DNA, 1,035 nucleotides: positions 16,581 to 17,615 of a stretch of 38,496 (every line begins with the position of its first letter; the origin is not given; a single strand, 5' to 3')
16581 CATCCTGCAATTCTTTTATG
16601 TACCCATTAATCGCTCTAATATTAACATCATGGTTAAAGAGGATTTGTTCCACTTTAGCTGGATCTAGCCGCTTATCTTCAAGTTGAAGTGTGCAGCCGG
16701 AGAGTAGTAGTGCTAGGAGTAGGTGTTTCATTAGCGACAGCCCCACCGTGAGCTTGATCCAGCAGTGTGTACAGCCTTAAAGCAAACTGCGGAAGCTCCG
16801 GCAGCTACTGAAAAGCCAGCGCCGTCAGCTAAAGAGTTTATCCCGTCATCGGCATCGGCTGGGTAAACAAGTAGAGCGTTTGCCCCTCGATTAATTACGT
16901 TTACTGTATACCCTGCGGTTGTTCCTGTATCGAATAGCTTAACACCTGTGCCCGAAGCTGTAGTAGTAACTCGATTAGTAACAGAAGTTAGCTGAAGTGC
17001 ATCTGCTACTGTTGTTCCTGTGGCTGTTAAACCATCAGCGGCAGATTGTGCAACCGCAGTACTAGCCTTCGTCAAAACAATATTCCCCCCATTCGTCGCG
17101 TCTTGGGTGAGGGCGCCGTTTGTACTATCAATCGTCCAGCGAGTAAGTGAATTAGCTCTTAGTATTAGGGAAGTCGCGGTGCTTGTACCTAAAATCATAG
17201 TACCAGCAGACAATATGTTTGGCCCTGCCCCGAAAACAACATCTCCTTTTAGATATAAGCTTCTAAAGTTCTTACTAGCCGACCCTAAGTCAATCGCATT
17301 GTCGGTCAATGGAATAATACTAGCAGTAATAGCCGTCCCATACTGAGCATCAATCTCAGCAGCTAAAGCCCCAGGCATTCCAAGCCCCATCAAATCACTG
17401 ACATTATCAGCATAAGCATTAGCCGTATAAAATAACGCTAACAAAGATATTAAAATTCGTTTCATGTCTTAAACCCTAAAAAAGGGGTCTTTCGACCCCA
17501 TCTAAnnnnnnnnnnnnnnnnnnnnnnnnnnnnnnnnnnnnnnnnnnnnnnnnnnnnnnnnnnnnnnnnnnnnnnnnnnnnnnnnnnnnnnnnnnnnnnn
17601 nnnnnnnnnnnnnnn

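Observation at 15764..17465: Three consecutive exported proteins (signal peptide, lipoprotein, signal peptide) wedged between head and tail genes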

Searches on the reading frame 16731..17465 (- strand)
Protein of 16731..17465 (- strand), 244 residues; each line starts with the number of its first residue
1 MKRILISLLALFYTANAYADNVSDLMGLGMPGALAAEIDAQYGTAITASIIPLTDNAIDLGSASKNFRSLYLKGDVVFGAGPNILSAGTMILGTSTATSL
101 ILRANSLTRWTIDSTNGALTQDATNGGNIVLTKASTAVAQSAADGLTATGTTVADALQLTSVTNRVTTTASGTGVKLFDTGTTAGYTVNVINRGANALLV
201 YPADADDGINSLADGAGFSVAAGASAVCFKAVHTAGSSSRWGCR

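Call 5: search_protein_families(library=phrogs, proteins=[window:16731-17465:-], max_evalue=0.01)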
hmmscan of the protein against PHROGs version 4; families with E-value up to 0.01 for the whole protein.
window:16731-17465:- (244 aa): 1 family
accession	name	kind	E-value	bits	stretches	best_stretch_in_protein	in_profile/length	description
phrog_36222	-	unknown function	0.0011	19.1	1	11-89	30-104/350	-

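Call 6: search_protein_families(library=pfam, proteins=[window:16731-17465:-], max_evalue=0.1)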
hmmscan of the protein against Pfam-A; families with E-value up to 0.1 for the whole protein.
window:16731-17465:- (244 aa): 0 families

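Call 15: find_homologous_proteins(query=window:16731-17465:-, max_evalue=0.001)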
Query window:16731-17465:- (244 aa): 51 proteins with E <= 0.001 among 3564 candidates.
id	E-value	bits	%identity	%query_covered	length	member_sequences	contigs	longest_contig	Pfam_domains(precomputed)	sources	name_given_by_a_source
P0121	1.2e-144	497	100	100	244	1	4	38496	-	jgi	-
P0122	6.8e-49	184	64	67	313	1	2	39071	-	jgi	jgi:hypothetical protein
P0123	8.4e-29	119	44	80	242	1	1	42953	-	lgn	-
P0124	5.3e-28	116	49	64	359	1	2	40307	-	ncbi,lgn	-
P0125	7.5e-27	112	49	64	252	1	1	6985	-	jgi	jgi:hypothetical protein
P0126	1.5e-25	108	71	32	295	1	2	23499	-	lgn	-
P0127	4.8e-25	106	38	100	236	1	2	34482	-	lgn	-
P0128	4.9e-25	106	56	47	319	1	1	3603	-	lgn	-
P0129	6.9e-25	106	38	100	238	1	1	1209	-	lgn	-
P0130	1.2e-23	102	56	51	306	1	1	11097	-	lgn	-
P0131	1.7e-23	101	47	61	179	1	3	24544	-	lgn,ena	-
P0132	3.6e-22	97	53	55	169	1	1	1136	-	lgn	-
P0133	2.7e-21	94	46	64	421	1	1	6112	-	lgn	-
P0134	4.8e-21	93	60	36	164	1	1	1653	-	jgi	-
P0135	1.5e-20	92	65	32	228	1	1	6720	-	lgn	-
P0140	1.7e-15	75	45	50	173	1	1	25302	-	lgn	-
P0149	8.2e-11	60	35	60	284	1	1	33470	-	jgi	jgi:hypothetical protein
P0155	2.1e-9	55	51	32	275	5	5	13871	-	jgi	jgi:hypothetical protein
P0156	6.8e-9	54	48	37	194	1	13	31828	-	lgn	-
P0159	1.2e-8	53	45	25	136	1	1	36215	-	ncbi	-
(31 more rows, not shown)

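Call 28: find_encoding_contigs(protein=P0122, flank=5000, max_places=1)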
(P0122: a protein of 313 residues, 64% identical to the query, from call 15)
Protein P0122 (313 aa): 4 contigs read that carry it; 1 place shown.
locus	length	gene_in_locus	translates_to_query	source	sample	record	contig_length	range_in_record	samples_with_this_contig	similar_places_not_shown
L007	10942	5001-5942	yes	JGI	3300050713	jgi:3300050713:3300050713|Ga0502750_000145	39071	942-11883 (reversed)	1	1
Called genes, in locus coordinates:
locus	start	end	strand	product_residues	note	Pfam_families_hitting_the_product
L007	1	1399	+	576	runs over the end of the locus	-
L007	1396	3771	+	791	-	-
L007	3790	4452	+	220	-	-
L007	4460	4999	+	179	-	-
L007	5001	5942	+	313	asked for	-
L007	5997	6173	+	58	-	-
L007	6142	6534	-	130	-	-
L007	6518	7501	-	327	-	PF13481:AAA_25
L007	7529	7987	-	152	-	-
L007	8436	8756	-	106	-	-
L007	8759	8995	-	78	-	-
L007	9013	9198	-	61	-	-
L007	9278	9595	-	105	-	PF24835:DUF7717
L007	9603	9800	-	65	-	-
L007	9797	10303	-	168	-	-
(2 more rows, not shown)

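Call 29: find_encoding_contigs(protein=P0124, flank=5000, max_places=1)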
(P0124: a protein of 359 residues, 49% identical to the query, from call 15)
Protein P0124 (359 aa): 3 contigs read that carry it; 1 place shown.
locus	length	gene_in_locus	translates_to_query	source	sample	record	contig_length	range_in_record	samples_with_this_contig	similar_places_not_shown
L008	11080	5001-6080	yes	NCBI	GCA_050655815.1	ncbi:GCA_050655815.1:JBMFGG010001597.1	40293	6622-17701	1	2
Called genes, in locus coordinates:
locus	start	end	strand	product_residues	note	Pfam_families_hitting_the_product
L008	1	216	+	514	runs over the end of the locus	PF03354:TerL_ATPase, PF03237:Terminase_6N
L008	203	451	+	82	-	-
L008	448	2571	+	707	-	-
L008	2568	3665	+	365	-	-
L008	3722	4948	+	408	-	-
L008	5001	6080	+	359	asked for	-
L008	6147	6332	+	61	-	-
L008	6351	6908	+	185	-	PF25692:Phage_depo_C (weak)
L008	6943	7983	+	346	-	-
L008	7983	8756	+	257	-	-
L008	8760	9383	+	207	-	-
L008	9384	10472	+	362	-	-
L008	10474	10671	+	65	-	-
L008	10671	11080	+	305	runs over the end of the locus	-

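Call 30: find_encoding_contigs(protein=P0127, flank=5000, max_places=1)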
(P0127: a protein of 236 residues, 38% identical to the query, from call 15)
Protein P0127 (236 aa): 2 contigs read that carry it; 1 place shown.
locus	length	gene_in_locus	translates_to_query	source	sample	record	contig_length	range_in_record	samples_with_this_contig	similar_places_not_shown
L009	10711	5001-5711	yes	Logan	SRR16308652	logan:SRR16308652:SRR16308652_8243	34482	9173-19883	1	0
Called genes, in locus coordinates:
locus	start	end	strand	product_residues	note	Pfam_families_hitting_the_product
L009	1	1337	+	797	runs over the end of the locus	-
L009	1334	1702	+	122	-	-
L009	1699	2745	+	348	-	-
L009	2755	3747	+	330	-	-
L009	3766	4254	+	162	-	-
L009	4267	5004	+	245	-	-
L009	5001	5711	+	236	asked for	-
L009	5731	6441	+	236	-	PF24175:SU10_adaptor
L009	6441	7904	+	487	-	-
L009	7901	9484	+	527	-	-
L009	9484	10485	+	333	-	-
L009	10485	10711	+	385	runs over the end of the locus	-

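Call 33: find_encoding_contigs(protein=P0149, flank=6000, max_places=1)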
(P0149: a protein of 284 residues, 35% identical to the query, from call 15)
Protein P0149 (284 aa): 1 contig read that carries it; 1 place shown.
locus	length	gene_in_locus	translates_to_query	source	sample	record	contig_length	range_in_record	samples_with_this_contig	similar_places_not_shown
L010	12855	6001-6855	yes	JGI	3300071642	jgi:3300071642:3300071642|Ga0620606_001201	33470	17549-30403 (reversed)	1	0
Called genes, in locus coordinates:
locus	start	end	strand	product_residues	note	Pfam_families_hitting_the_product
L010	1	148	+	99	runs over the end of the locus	-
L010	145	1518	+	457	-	-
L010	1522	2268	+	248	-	-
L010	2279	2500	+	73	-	-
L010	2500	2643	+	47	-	-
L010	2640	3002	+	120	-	-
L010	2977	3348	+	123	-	-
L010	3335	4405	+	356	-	-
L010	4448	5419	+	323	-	-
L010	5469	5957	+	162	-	-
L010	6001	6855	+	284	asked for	-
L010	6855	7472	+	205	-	PF13472:Lipase_GDSL_2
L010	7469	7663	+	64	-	-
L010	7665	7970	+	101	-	-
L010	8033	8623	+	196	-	-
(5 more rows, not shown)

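Call 43: predict_structure(alignment_id=A2)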
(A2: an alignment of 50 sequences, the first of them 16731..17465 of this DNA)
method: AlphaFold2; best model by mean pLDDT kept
length: 244 residues; sequences in the alignment: 50
mean_pLDDT: 81.7   pTM: 0.62
mean pLDDT of the five models: 81.7, 80.5, 80.2, 79.3, 79.3
residues with pLDDT >= 90: 108; 70-90: 74; 50-70: 52; < 50: 10
segments of 3 or more residues with pLDDT < 50: 47-56
pLDDT, mean of each block of 10 residues (from residue 1): 70 58 71 80 57 50 60 61 68 86 90 91 86 79 97 97 97 96 92 98 96 97 98 79 96
secondary structure, 60 per line:
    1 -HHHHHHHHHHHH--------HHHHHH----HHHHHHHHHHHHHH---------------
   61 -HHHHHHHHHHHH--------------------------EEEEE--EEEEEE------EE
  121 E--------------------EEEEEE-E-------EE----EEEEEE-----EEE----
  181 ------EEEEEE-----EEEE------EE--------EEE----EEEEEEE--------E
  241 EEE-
elements in order: H2-13 H22-27 H32-45 H62-73 E100-104 E107-112 E119-121 E142-147 E163-168 E174-176 E187-192 E198-201 E218-220 E225-231 E240-243

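Call 47: fold_search(model_id=the predicted structure, library=pdb)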
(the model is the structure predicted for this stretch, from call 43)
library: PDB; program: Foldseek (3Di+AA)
matches with E <= 10: 54; with E <= 0.001: 1
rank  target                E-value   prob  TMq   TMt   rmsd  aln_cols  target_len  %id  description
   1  24qj                  7.4e-04  1.00  0.30  0.16  13.6       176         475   14  Crystal structure of a tailspike depolymerase (Solidus_gp83) from Acinetobacter phage Solidus (released 2026-03-25)
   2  9ny6_C                1.2e-02  0.92  0.31  0.26   9.7       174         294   16  Pseudomonas phage Pa223 capsid spike (released 2025-08-06)
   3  9f4a_LS               1.3e-02  0.89  0.30  0.14  12.9       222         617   11  Interface between baseplate cup and extended tail tube/sheath of Klebsiella phage KP1 variant vB_Kpn_Lilla1 (released 2025-05-14)
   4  4dny                  7.3e-02  0.87  0.19  0.37   3.8        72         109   10  Crystal structure of enterohemorrhagic E. coli StcE(132-251) (released 2012-05-16)
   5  9f4a_LA               8.2e-02  0.90  0.21  0.18   3.9        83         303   13  Interface between baseplate cup and extended tail tube/sheath of Klebsiella phage KP1 variant vB_Kpn_Lilla1 (released 2025-05-14)
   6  7rfo_B                1.4e-01  0.60  0.31  0.24  10.4       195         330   12  SeMet Tailspike protein 4 (TSP4) phage CBA120, residues 1-335, obtained in the presence of LiSO4 (released 2022-02-23)
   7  7rej_B                2.3e-01  0.35  0.27  0.26  12.0       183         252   11  Tailspike protein 4 (TSP4) from phage CBA120, residues 1-335, obtained in the presence of NaK-Tartrate (released 2022-02-23)
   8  7rfv                  3.8e-01  0.15  0.24  0.24  10.8       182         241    9  Tailspike protein 4 (TSP4) from phage CBA120, residues 1-250, obtained in the presence of PEG8000 (released 2022-02-23)
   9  2h5x_A                1.6e+00  0.04  0.11  0.13   8.7        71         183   14  RuvA from Mycobacterium tuberculosis (released 2006-08-15)
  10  5nxf_B                1.6e+00  0.02  0.11  0.06  16.8       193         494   10  Crystal structure of the carboxy-terminal region of the bacteriophage T4 proximal long tail fibre protein gp34, residu (released 2017-07-12)
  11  8c95_W                1.8e+00  0.08  0.14  0.34   6.7        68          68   10  Cryo-EM captures early ribosome assembly in action (released 2023-04-05)
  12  9fpy_G                2.0e+00  0.06  0.12  0.16   9.6        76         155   12  Structure of the complete Vaccinia DNA-dependent RNA polymerase complex assembly intermediate 3 (released 2025-06-25)
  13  2h5x_B                2.0e+00  0.04  0.11  0.14   8.4        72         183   12  RuvA from Mycobacterium tuberculosis (released 2006-08-15)
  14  4uxe_B                2.2e+00  0.02  0.11  0.08  17.2       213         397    9  Crystal structure of the carboxy-terminal region of the bacteriophage T4 proximal long tail fibre protein gp34, P21 se (released 2015-08-19)
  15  4uxg_C                2.4e+00  0.02  0.11  0.08  17.2       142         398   11  Crystal structure of the carboxy-terminal region of the bacteriophage T4 proximal long tail fibre protein gp34, R32 na (released 2015-09-30)
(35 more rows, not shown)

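Call 50: search_protein_families(library=ncbifam, proteins=[window:16731-17465:-], max_evalue=0.1)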
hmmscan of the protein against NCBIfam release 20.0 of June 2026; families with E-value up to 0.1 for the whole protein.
window:16731-17465:- (244 aa): 0 families

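Call 63: search_dna_similar(query=window:16731-17465:-, collection=phages, mode=protein, max_rows=30, max_evalue=0.01)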
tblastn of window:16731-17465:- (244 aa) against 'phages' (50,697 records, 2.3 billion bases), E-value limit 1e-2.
No match.

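Call 68: find_encoding_contigs(protein=P0159, flank=6000, max_places=1)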
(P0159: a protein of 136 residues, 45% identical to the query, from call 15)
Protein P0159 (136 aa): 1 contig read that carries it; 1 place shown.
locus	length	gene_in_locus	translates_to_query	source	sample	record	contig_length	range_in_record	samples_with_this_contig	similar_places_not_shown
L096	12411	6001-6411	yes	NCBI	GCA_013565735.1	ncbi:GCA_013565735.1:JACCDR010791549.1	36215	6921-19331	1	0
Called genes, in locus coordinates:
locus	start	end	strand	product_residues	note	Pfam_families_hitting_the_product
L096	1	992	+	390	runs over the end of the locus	-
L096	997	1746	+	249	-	-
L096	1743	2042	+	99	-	-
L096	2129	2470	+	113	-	-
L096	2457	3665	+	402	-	-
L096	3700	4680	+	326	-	-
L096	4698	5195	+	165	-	-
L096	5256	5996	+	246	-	-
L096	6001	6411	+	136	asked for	-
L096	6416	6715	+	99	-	-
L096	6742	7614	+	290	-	PF24175:SU10_adaptor (faint)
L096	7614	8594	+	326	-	-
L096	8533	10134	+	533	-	-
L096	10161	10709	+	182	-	-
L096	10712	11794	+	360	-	-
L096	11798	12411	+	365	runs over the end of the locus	-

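Call 69: find_encoding_contigs(protein=P0140, flank=6000, max_places=1)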
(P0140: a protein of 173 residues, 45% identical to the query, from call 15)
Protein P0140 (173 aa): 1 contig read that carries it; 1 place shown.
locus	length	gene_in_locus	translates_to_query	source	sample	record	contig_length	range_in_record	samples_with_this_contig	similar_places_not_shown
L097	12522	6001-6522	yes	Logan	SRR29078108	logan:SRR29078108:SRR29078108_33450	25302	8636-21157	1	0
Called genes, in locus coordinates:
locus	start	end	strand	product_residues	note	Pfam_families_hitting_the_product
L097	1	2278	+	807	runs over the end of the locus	-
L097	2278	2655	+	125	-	-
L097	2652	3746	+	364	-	-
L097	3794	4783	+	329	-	-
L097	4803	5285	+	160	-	-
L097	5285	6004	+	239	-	-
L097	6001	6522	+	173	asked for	-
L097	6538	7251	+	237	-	PF24175:SU10_adaptor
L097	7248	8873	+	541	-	-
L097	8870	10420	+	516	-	-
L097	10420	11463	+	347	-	-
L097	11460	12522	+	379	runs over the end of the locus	-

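Call 70: find_encoding_contigs(protein=P0123, flank=6000, max_places=1)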
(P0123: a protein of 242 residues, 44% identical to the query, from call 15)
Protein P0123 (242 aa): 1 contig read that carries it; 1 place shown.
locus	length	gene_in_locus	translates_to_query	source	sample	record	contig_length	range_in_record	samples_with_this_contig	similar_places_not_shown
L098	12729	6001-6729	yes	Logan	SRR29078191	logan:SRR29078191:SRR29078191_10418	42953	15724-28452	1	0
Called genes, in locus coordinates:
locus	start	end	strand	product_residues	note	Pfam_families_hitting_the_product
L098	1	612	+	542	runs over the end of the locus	-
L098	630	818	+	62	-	-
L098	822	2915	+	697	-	PF23899:SU10_portal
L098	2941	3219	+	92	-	-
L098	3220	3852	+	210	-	-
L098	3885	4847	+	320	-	-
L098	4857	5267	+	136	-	-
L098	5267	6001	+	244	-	PF24175:SU10_adaptor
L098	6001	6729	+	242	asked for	-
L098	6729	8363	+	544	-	-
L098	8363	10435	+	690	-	-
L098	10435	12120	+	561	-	-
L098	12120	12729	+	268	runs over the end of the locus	-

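Call 98: find_related_loci(query=A8, collection=viral_contigs, flank=5000)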
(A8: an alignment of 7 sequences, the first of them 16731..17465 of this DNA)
Query A8 (244 aa) in viral_contigs; peptide patterns used: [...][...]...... (x = any residue, [..] = any of these).
17 stretches matched a pattern; 6 encode a relative of the query (tblastn E <= 1e-3); 6 distinct loci.
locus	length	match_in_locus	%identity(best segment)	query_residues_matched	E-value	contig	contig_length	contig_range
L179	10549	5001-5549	43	22-222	1e-28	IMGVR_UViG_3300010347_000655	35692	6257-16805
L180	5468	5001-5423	43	22-179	5e-23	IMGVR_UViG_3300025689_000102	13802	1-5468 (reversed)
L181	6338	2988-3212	49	135-210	5e-12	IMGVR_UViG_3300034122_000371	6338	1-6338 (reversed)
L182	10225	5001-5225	45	135-210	7e-11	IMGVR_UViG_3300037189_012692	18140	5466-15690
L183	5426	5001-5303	41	135-241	3e-10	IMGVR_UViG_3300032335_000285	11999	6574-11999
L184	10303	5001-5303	40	135-241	6e-10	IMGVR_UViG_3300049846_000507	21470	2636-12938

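Call 99: find_related_loci(query=A8, collection=metagenome_contigs, flank=5000)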
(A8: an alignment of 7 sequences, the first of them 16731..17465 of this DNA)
Query A8 (244 aa) in metagenome_contigs; peptide patterns used: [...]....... (x = any residue, [..] = any of these).
393 stretches matched a pattern; 6 encode a relative of the query (tblastn E <= 1e-3); 6 distinct loci.
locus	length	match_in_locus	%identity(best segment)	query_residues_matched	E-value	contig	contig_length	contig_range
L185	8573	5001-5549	43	22-222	5e-29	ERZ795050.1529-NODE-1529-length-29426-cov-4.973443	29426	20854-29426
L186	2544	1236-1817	31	17-243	2e-15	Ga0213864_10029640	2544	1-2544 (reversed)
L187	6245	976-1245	45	146-241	1e-11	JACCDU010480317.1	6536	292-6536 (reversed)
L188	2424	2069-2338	45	146-241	3e-11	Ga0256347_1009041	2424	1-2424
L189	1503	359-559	50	1-66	3e-11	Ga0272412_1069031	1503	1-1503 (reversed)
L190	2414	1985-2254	44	146-241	8e-11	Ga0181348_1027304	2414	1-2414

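Call 104: search_dna_similar(query=P0155, collection=phages, mode=protein, max_rows=25, max_evalue=0.001)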
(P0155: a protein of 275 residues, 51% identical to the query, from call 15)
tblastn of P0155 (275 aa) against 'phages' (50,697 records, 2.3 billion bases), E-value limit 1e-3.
Records with a match: 13; places in all: 13; records where one place covers at least 80% of the query: 0.
Best place of each record, by identity: <60% 13.
By first word of the organism name: Caudoviricetes 7; Bacteriophage 2; Acinetobacter 2; Limnohabitans 2.
By host as written in the record: - 9; Acinetobacter soli KZ-1 2; Limnohabitans sp. DCL3 2.
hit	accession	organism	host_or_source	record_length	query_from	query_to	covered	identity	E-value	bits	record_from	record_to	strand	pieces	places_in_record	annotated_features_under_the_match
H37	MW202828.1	Caudoviricetes sp.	Manatee Spring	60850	126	272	53%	48.7%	1e-34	137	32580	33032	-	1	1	hypothetical protein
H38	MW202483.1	Caudoviricetes sp.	Manatee Spring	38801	127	272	53%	48.4%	1e-25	112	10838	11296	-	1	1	hypothetical protein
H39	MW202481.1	Caudoviricetes sp.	Manatee Spring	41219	107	272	60%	40.8%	7e-22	100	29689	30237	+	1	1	none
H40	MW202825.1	Bacteriophage sp.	Manatee Spring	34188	127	272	53%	45.9%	3e-25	110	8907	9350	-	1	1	complement C1q-like protein 3 roll fold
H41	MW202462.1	Caudoviricetes sp.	Manatee Spring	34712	128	272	53%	40.1%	1e-24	108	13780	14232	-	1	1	hypothetical protein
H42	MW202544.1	Bacteriophage sp.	Manatee Spring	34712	128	272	53%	40.1%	1e-24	108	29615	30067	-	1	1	hypothetical protein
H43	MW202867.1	Caudoviricetes sp.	Manatee Spring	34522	127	272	53%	39.7%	6e-25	109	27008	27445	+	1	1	cerebellin-1 domain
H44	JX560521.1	Acinetobacter phage phiAC-1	Acinetobacter soli KZ-1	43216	126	269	52%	38.9%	2e-20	96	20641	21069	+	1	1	hypothetical protein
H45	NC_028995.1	Acinetobacter phage phiAC-1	Acinetobacter soli KZ-1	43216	126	269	52%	38.9%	2e-20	96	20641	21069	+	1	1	hypothetical protein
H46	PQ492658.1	Limnohabitans phage DC31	Limnohabitans sp. DCL3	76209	124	273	55%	34.7%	4e-23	104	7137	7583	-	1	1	hypothetical protein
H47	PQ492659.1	Limnohabitans phage DC33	Limnohabitans sp. DCL3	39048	127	272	53%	34.2%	1e-13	76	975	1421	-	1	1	hypothetical protein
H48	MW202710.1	Caudoviricetes sp.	Manatee Spring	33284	128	272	53%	33.6%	1e-14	79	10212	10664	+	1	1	hypothetical protein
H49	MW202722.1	Caudoviricetes sp.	Manatee Spring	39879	124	272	54%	31.0%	1e-12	74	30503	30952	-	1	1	phage-associated hyaluronidase-like protein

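Call 105: search_dna_similar(query=P0156, collection=phages, mode=protein, max_rows=25, max_evalue=0.001)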
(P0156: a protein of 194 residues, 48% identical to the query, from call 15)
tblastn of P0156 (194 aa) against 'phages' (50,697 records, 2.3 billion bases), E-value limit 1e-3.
Records with a match: 5; places in all: 5; records where one place covers at least 80% of the query: 0.
Best place of each record, by identity: <60% 5.
By first word of the organism name: Myxococcus 3; Stenotrophomonas 1; Bacteriophage 1.
By host as written in the record: Myxococcus xanthus strain DK883 2; Stenotrophomonas maltophilia 1207 1; - 1; Myxococcus xanthus 1.
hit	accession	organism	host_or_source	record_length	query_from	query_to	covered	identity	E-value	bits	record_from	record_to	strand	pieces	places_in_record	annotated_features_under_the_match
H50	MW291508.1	Stenotrophomonas phage BUCT555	Stenotrophomonas maltophilia 1207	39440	1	148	76%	31.5%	8e-8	57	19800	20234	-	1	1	hypothetical protein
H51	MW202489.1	Bacteriophage sp.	Manatee Spring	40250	1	79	41%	44.4%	4e-10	64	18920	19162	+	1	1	triple helix repeat-containing collagen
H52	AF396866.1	Myxococcus phage Mx8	Myxococcus xanthus strain DK883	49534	4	55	27%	51.9%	2e-4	47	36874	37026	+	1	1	p64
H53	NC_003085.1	Myxococcus phage Mx8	Myxococcus xanthus strain DK883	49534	4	55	27%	51.9%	2e-4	47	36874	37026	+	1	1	hypothetical protein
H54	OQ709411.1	Myxococcus phage Mx9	Myxococcus xanthus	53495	6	57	27%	48.1%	6e-4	45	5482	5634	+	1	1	putative tail fiber protein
